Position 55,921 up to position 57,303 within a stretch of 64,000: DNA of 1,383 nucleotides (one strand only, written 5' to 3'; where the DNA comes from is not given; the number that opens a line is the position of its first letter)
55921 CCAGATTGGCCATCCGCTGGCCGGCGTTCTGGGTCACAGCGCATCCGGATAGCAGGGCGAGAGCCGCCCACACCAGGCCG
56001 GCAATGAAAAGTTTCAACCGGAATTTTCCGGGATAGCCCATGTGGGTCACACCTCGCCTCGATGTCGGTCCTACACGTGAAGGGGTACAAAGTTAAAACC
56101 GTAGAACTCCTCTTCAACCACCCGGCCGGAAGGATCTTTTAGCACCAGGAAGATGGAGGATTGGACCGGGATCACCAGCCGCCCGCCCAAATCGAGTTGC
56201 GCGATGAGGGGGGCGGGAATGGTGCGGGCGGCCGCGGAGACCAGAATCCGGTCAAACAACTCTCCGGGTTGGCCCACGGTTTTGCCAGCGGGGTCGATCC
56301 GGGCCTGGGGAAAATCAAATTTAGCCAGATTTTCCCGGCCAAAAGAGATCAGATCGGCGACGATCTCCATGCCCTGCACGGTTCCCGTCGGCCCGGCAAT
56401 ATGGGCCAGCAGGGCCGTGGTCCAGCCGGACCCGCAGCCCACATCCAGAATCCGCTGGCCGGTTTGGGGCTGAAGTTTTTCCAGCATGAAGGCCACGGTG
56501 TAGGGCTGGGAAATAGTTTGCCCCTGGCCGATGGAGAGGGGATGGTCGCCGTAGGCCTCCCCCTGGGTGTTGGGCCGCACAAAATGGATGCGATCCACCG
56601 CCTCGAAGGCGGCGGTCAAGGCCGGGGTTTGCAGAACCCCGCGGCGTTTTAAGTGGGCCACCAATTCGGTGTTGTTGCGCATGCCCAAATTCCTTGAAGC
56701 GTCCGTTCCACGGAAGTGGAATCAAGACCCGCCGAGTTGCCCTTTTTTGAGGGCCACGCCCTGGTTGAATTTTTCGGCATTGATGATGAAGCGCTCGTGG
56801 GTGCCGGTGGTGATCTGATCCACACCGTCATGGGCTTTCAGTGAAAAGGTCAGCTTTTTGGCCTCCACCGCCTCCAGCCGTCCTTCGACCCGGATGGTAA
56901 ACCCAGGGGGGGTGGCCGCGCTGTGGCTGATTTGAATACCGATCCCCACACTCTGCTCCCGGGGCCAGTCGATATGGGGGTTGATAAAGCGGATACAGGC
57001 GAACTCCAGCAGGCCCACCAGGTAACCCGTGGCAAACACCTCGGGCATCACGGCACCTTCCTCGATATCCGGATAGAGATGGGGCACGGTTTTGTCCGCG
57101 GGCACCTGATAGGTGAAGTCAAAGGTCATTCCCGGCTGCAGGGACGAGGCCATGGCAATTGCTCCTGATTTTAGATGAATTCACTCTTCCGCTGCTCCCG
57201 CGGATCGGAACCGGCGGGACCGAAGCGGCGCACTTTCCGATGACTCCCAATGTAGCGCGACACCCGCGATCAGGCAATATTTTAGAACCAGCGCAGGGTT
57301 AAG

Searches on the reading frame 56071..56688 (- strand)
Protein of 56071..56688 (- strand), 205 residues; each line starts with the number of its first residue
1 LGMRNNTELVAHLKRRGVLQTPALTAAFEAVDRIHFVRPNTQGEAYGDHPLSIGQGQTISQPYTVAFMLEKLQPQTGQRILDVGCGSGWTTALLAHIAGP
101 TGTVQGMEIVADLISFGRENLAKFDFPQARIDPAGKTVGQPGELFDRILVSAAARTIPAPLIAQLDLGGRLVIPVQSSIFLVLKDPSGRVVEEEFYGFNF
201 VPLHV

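Call 52: search_protein_families(library=pfam, proteins=[window:56071-56688:-], max_evalue=0.00001)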
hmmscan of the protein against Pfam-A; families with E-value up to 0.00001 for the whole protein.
window:56071-56688:- (205 aa): 4 families
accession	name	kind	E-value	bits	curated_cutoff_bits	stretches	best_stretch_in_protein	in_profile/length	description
PF01135.25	PCMT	-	3.5e-45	154.8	20.3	1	5-203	2-205/210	Protein-L-isoaspartate(D-aspartate) O-methyltransferase (PCMT)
PF13847.12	Methyltransf_31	-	5.7e-08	33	27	1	77-159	4-89/145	Methyltransferase domain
PF13649.12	Methyltransf_25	-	3.1e-06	28.2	27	1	80-154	1-74/97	Methyltransferase domain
PF01209.24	Ubie_methyltran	-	5.8e-06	26.3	20.1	1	67-149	38-121/233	ubiE/COQ5 methyltransferase family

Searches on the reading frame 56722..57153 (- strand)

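Call 53: search_protein_families(library=pfam, proteins=[window:56722-57153:-], max_evalue=0.00001)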
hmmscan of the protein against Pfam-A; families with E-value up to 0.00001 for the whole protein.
window:56722-57153:- (143 aa): 1 family
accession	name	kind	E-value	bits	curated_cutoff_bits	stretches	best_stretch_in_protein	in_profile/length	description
PF22636.2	FlK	-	3.7e-26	91.7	27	1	34-127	11-103/103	Fluoroacetyl-CoA-specific thioesterase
